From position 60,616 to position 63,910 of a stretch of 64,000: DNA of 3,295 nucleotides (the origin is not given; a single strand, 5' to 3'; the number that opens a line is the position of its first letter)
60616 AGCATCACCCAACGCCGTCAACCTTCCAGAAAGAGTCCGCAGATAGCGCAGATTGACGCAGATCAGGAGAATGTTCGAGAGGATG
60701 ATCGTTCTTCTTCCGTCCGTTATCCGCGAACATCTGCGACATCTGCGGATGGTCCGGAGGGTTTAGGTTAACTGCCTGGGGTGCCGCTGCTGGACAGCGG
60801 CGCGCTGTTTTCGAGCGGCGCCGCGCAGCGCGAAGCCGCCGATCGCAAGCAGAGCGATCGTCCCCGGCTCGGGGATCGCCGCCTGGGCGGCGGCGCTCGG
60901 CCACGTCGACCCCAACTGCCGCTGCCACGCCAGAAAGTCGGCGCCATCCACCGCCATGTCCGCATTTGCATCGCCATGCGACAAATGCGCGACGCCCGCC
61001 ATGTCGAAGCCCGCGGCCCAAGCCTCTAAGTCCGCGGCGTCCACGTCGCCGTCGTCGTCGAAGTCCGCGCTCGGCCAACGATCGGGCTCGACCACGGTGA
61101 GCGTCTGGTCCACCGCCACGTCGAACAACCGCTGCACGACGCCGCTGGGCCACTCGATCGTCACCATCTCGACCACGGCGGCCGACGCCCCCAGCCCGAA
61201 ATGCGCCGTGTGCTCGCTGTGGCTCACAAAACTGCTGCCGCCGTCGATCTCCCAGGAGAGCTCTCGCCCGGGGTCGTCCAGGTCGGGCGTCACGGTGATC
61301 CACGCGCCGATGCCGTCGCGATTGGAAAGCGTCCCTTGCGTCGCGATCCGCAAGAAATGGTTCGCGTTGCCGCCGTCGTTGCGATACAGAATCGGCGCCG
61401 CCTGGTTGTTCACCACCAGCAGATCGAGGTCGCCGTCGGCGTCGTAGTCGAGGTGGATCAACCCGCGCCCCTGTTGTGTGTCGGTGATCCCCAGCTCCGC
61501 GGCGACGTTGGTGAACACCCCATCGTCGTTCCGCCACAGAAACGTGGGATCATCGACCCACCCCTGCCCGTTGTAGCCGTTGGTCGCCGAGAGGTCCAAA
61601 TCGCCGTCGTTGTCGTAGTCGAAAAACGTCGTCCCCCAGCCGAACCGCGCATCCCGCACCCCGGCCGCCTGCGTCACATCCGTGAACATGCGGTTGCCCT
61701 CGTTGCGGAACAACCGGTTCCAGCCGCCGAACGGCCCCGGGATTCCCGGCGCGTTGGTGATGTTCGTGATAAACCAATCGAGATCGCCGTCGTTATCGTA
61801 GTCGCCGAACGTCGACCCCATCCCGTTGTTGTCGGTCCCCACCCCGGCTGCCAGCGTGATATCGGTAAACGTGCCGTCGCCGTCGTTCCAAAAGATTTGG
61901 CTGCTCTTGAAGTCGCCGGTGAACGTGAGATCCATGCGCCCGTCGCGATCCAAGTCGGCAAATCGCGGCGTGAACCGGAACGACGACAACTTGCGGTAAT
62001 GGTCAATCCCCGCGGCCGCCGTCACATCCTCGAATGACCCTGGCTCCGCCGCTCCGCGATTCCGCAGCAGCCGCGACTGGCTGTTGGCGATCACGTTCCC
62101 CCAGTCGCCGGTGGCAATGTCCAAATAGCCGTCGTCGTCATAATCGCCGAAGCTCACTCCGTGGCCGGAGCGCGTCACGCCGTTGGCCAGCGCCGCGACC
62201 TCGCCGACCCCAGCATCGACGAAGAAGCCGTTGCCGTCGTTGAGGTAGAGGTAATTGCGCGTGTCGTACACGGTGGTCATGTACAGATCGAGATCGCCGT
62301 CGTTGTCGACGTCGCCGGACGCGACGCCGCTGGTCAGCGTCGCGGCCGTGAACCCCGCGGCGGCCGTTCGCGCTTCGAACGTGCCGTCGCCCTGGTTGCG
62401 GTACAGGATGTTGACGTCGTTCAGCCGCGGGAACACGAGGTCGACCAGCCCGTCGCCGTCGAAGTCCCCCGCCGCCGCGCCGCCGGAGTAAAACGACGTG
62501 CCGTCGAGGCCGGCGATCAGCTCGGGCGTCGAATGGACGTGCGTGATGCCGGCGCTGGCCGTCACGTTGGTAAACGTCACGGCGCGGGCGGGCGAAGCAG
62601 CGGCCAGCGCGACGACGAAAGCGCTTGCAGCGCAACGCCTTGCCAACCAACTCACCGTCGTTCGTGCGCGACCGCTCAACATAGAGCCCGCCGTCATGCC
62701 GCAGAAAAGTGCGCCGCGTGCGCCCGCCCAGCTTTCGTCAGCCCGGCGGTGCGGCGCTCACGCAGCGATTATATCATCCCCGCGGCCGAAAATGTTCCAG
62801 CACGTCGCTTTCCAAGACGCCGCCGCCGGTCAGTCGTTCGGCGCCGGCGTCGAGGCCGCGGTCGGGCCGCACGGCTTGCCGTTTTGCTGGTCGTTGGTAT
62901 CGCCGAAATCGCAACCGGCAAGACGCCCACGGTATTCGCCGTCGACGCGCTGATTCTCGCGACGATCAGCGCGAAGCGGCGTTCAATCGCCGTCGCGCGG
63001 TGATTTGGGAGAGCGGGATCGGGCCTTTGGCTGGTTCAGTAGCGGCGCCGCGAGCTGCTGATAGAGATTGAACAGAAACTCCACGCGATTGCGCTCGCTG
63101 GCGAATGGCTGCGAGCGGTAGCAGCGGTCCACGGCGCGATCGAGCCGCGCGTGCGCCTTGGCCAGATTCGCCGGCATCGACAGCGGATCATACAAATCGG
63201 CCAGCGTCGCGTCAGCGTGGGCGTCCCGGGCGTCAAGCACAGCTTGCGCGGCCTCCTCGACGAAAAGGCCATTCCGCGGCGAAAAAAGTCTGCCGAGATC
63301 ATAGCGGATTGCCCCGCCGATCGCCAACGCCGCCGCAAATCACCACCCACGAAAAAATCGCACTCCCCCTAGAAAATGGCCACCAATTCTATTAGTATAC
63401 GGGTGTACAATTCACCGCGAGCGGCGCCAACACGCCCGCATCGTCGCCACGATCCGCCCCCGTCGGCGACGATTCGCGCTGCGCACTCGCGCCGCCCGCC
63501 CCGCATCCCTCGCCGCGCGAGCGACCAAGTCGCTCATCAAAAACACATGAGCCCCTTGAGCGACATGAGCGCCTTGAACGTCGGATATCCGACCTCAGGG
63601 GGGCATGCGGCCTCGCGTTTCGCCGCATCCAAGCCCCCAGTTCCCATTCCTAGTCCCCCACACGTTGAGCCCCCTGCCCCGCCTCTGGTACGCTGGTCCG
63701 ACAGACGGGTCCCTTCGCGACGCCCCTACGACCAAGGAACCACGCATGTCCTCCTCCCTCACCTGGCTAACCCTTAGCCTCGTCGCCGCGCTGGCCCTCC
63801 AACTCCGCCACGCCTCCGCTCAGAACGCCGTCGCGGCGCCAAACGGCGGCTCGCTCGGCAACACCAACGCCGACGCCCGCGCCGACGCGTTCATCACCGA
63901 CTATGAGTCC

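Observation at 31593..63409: Candidate repressor regulon: palindromic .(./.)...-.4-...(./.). box in three sigma70-like promoters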

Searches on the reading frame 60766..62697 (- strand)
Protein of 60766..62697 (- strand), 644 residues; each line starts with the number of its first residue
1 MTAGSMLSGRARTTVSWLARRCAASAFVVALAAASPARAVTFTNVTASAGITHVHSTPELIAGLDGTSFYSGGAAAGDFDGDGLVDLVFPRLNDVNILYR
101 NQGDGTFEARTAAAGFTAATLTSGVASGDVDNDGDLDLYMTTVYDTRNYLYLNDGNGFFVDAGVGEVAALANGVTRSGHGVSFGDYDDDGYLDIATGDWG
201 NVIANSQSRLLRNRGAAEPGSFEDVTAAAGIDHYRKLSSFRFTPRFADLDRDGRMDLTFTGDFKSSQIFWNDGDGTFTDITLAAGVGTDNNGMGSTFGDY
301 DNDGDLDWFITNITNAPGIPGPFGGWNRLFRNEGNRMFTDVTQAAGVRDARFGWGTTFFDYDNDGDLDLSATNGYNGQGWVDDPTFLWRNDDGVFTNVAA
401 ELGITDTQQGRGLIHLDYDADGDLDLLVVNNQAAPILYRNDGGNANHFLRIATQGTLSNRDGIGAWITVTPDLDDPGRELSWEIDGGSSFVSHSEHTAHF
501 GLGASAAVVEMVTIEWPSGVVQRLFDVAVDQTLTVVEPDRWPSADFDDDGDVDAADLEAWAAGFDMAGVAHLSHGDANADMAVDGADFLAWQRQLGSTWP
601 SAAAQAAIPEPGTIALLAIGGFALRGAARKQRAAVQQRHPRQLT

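Call 20: search_protein_families(library=pfam, proteins=[window:60766-62697:-], max_evalue=0.01)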
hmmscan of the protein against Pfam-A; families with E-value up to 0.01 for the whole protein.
window:60766-62697:- (644 aa): 4 families
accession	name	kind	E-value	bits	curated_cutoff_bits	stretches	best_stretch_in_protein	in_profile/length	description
PF13517.12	FG-GAP_3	-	2e-42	144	26.9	7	78-139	1-60/61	FG-GAP-like repeat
PF07593.17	UnbV_ASPIC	-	1.4e-17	63.8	23.4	1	462-534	1-68/68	ASPIC and UnbV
PF01839.29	FG-GAP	-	1.9e-05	24.9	22.1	0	123-141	3-21/37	FG-GAP repeat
PF07589.16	PEP-CTERM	-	0.00038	20.9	20.7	1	607-630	1-24/24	PEP-CTERM motif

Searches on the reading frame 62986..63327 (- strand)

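Call 20: search_protein_families(library=pfam, proteins=[window:62986-63327:-], max_evalue=0.01)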
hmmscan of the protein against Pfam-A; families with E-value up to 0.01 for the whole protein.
window:62986-63327:- (114 aa): 1 family
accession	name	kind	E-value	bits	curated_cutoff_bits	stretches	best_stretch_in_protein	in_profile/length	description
PF20467.3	MmeI_C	-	3e-30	104.7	27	1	22-96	8-82/83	MmeI, C-terminal domain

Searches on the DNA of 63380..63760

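Call 82: search_rna_families(source=window, start=63380, end=63760, threshold=evalue, max_evalue=5)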
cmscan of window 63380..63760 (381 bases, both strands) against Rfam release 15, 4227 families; matches with E-value up to 5: 2.
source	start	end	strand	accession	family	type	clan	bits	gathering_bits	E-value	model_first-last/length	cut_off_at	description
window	63404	63472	-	RF01383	GRIK4_3p_UTR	Gene;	-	17.7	38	0.4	1-94/94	no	GRIK4 3 prime UTR element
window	63409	63481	-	RF01809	symR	Gene; antitoxin;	-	14.5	61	3.9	1-77/77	no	SymR antitoxin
